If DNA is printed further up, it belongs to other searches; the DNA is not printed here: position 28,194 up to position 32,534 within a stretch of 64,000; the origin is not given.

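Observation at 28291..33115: Orphan two-gene envelope module: 1347-aa exported polytopic protein coupled to a secreted alpha/beta hydrolase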

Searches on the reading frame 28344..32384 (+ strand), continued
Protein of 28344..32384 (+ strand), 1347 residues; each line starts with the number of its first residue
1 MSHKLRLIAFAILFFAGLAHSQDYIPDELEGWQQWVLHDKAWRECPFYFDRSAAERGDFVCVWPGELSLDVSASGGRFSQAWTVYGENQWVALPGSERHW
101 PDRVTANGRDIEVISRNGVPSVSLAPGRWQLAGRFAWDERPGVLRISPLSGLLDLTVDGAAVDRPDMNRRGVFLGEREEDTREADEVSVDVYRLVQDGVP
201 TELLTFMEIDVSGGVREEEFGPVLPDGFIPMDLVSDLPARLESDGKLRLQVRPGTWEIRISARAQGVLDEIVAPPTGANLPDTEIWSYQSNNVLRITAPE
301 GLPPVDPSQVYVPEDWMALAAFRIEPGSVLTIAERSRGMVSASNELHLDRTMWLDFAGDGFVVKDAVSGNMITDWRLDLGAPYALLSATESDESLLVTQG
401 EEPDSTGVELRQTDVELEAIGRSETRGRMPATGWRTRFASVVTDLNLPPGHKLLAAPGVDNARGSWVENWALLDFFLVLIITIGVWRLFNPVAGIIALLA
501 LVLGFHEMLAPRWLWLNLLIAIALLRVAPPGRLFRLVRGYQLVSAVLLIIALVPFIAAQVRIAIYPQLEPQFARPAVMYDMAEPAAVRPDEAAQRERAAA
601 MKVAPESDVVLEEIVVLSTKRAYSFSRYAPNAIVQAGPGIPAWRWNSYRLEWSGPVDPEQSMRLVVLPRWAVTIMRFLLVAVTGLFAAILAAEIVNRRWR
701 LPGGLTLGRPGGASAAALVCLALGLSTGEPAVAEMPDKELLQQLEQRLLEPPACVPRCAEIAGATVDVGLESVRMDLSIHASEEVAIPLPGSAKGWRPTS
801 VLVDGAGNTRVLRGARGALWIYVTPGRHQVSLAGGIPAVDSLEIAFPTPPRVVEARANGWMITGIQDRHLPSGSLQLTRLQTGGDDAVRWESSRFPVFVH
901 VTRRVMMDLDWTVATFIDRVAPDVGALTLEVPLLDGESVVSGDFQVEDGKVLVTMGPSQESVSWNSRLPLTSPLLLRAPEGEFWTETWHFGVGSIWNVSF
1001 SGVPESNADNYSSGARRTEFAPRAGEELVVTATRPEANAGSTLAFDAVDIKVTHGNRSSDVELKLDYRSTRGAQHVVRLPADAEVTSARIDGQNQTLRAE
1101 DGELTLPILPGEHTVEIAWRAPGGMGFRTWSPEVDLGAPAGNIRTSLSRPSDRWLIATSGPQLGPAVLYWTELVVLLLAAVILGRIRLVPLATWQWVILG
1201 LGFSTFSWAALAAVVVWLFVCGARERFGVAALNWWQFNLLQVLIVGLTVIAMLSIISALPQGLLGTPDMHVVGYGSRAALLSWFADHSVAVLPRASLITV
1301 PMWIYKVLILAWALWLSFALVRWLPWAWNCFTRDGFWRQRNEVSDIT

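Call 30: find_related_loci(query=A2, collection=genome_contigs, flank=8000)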
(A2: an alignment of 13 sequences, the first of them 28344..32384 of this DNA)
Query A2 (1347 aa) in genome_contigs; peptide patterns used: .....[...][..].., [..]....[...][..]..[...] (x = any residue, [..] = any of these).
599 stretches matched a pattern (row limit reached: there are more); 520 encode a relative of the query (tblastn E <= 1e-3); the best 80 are kept; 80 distinct loci.
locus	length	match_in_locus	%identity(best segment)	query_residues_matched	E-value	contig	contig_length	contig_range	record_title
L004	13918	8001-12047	63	1-1342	0e+0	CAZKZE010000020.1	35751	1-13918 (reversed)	MAG TPA_asm: uncultured Woeseiaceae bacterium isolate binchicken_co373_22 genome assembly, contig: NODE_131_length_35751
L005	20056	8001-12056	63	1-1345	0e+0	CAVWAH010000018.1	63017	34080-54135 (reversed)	MAG: uncultured Gammaproteobacteria bacterium isolate MFD03551.bin.3.50 genome assembly, contig: contig_53867, whole gen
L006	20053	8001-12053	62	1-1342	0e+0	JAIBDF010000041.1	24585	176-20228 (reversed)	MAG: Chromatiales bacterium isolate bin.77 k141_1653001_length_24585_cov_239.7206, whole genome shotgun sequence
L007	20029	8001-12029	62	1-1341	0e+0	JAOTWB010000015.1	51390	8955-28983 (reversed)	MAG: Gammaproteobacteria bacterium isolate 13_May_SF_Bin65 13_May_SF_Bin65_scaffold_329_c1, whole genome shotgun sequenc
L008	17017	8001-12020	60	1-1342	0e+0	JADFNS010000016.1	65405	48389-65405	MAG: Proteobacteria bacterium isolate B64T3L11 B64T3L11_NODE195, whole genome shotgun sequence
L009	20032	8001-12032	60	1-1341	0e+0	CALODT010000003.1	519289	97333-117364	MAG: uncultured Gammaproteobacteria bacterium isolate HOU_bin.0018 genome assembly, contig: contig_3962, whole genome sh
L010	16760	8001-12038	60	1-1341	0e+0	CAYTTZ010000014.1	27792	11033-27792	MAG TPA_asm: uncultured Woeseiaceae bacterium isolate SRP155585_co2_238 genome assembly, contig: NODE_656_length_27792_c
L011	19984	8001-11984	58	17-1338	0e+0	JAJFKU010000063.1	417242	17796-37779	MAG: Woeseiaceae bacterium isolate OFTM62 OFTM62_62, whole genome shotgun sequence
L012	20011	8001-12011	57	19-1341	0e+0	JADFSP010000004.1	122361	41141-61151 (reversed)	MAG: Proteobacteria bacterium isolate B93T1B8 B93T1B8_NODE149, whole genome shotgun sequence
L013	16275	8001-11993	56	24-1342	0e+0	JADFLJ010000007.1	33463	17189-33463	MAG: Proteobacteria bacterium isolate B51T1L10 B51T1L10_NODE1443, whole genome shotgun sequence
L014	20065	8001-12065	57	1-1341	0e+0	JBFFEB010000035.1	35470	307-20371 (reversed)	MAG: Woeseiaceae bacterium isolate Mix_mud13.2021.11.61 k141_254855_length_35470_cov_15.9635, whole genome shotgun seque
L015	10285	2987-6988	58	21-1344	0e+0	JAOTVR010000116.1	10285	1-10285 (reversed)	MAG: Gammaproteobacteria bacterium isolate 13_May_SF_Bin53 13_May_SF_Bin53_scaffold_5676_c1, whole genome shotgun sequen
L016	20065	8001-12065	58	1-1341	0e+0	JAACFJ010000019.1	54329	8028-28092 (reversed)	MAG: Gammaproteobacteria bacterium isolate bin.62 scaffold_789, whole genome shotgun sequence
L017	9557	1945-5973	57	8-1341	0e+0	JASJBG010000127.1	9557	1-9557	MAG: Woeseiaceae bacterium isolate MO_074.B2 MO_074.c_2183, whole genome shotgun sequence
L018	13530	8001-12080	56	1-1341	0e+0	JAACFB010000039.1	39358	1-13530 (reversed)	MAG: Gammaproteobacteria bacterium isolate bin.9 scaffold_228, whole genome shotgun sequence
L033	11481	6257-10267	49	7-1347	0e+0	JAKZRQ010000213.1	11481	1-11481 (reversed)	MAG: Pseudomonadales bacterium isolate Langseth_MAG_00011 Langseth_MAG_00011_000000000213, whole genome shotgun sequence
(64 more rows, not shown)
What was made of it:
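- Tried and rejected: A 13-sequence alignment worked (call 30).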

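Call 39: search_protein_families(library=pfam, alignment_id=A3, max_evalue=0.00001)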
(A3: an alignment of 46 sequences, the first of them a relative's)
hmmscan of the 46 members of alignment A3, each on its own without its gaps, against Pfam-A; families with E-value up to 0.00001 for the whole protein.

A. member 1, L022:7471-7899:- (143 aa): 0 families

B. families by the number of members that match (of 46 scanned): 49 families (the first 25 are shown)
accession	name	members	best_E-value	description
PF00158.32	Sigma54_activat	3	1.7e-68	Sigma-54 interaction domain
PF13527.13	Acetyltransf_9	3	4.5e-28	Acetyltransferase (GNAT) domain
PF17668.7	Acetyltransf_17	3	4.2e-22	Acetyltransferase (GNAT) domain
PF13530.11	SCP2_2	3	4.8e-22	Sterol carrier protein domain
PF14532.12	Sigma54_activ_2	3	1.6e-21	Sigma-54 interaction domain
PF25601.1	AAA_lid_14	3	4e-14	AAA+ ATPase lid domain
PF01590.32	GAF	3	1.6e-09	GAF domain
PF07728.20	AAA_5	3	5.3e-08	AAA domain (dynein-related subfamily)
PF02954.25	HTH_8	3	2.2e-07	Bacterial regulatory protein, Fis family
PF08245.18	Mur_ligase_M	2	4.3e-25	Mur ligase middle domain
PF01225.30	Mur_ligase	2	7.7e-25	Mur ligase family, catalytic domain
PF02875.26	Mur_ligase_C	2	1e-16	Mur ligase, glutamate ligase domain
PF01078.27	Mg_chelatase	2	3e-06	Magnesium chelatase, subunit ChlI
PF00474.23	SSF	1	5.7e-98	Sodium:solute symporter family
PF00303.24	Thymidylat_synt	1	8.7e-96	Thymidylate synthase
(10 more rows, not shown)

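Call 40: search_protein_families(library=pfam, alignment_id=A4, max_evalue=0.00001)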
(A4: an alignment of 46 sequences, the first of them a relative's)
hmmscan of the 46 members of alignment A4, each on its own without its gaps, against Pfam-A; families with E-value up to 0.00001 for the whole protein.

A. member 1, L022:11967-12347:- (127 aa): 0 families

B. families by the number of members that match (of 46 scanned): 53 families (the first 25 are shown)
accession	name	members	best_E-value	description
PF07969.17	Amidohydro_3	2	1.1e-98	Amidohydrolase family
PF02129.25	Peptidase_S15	2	3.5e-58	X-Pro dipeptidyl-peptidase (S15 family)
PF03167.25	UDG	2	2.8e-35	Uracil DNA glycosylase superfamily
PF13692.12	Glyco_trans_1_4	2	4.7e-20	Glycosyl transferases group 1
PF01979.26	Amidohydro_1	2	1.4e-17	Amidohydrolase family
PF05175.20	MTS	2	8.3e-15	Methyltransferase small domain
PF06325.19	PrmA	2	6.4e-12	Ribosomal protein L11 methyltransferase (PrmA)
PF13649.12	Methyltransf_25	2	2e-11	Methyltransferase domain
PF13511.11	DUF4124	2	3.4e-10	Domain of unknown function (DUF4124)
PF03602.21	Cons_hypoth95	2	1.8e-09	Conserved hypothetical protein 95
PF13847.12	Methyltransf_31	2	5.8e-09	Methyltransferase domain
PF08241.18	Methyltransf_11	2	2.6e-07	Methyltransferase domain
PF06450.18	NhaB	1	5e-231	Bacterial Na+/H+ antiporter B (NhaB)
PF00202.27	Aminotran_3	1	2e-104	Aminotransferase class-III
PF02784.22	Orn_Arg_deC_N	1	3.6e-71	Pyridoxal-dependent decarboxylase, pyridoxal binding domain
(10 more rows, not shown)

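Call 42: find_homologous_proteins(query=A1)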
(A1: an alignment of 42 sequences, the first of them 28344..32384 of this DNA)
Query A1 (42 sequences) (1347 aa, profile of the alignment): 1236 proteins with E <= 0.001 among 8000 candidates; the best 120 are listed.
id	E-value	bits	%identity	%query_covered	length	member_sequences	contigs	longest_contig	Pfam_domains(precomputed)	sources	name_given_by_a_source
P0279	0.0e+0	1783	40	98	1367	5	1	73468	-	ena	-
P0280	0.0e+0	1776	38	99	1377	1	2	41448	-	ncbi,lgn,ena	-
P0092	0.0e+0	1767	61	100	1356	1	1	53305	-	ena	-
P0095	0.0e+0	1766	61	100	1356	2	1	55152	-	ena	-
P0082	0.0e+0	1766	62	100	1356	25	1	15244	-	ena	-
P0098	0.0e+0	1763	61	100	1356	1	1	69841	-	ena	-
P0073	0.0e+0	1762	61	100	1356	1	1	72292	-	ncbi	-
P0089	0.0e+0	1761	62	98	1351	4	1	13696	-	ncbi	-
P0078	0.0e+0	1760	61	100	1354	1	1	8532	-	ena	-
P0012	0.0e+0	1759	63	99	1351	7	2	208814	-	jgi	jgi:hypothetical protein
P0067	0.0e+0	1759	62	100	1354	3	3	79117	-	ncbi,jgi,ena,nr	ncbi:MAG: hypothetical protein OEM50_03820 [Gammaproteobacteria bacterium]|nr:hypothetical protein [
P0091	0.0e+0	1758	61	100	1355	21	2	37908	-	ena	-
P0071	0.0e+0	1758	62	100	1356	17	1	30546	-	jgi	-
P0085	0.0e+0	1758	61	100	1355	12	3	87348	-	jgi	jgi:hypothetical protein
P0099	0.0e+0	1758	61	98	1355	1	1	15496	-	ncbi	-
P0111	0.0e+0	1757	59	100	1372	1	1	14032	-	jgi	-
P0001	0.0e+0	1750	100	100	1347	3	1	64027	-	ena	-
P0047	0.0e+0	1738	63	100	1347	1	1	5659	-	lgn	-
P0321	0.0e+0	1738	58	99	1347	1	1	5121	-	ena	-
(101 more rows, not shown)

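Call 59: search_protein_families(library=pfam, alignment_id=A7, max_evalue=1)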
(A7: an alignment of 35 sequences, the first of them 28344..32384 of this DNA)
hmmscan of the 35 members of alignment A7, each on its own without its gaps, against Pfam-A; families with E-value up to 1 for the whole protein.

A. member 1, window:28344-32384:+ (1347 aa): 0 families

B. families by the number of members that match (of 35 scanned): 11 families
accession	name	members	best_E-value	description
PF06832.18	BiPBP_C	4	0.0032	Penicillin-Binding Protein C-terminus Family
PF23596.1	DUF7138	1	0.00037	Domain of unknown function (DUF7138)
PF22704.2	CBM13-like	1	0.023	Alpha-galactosidase, CBM13 domain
PF07074.17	TRAP-gamma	1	0.032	Translocon-associated protein, gamma subunit (TRAP-gamma)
PF17656.6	ChapFlgA_N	1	0.068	FlgA N-terminal domain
PF21403.4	OTU1_UBXL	1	0.079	OTU1, UBXL domain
PF00094.30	VWD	1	0.12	von Willebrand factor type D domain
PF06769.20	YoeB_toxin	1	0.18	YoeB-like toxin of bacterial type II toxin-antitoxin system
PF05585.17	DUF1758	1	0.31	Putative peptidase (DUF1758)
PF07843.16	DUF1634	1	0.34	Protein of unknown function (DUF1634)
PF13770.11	DUF4169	1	0.63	Domain of unknown function (DUF4169)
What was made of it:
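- On Ost1 / ribophorin I family: There is no hit at E<=1 in 35 family members (call 59).
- No Pfam or NCBIfam hit, even at permissive thresholds, in 35 members (call 59).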

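Call 70: search_solved_structures(query=A7, max_evalue=10, show_alignments=2)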
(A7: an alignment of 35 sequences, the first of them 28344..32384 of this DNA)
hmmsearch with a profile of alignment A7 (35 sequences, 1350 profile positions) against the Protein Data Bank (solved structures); distinct sequences matched with E-value up to 10: 0.
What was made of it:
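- On Ost1 / ribophorin I family: The family profile finds no PDB sequence at E<=10 (call 70).
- Closest known: Ost1 / ribophorin I. Different: No sequence-profile similarity was found (calls 59, 70).
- No sequence-profile link to Ribophorin_I was found (calls 59, 70).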

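Call 76: search_protein_families(library=padloc, proteins=[window:28344-32384:+], max_evalue=0.01)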
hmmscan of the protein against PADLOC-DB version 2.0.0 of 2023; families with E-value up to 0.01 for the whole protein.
window:28344-32384:+ (1347 aa): 0 families
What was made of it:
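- On Anti-phage defence systems: Neither protein has a hit (call 76).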
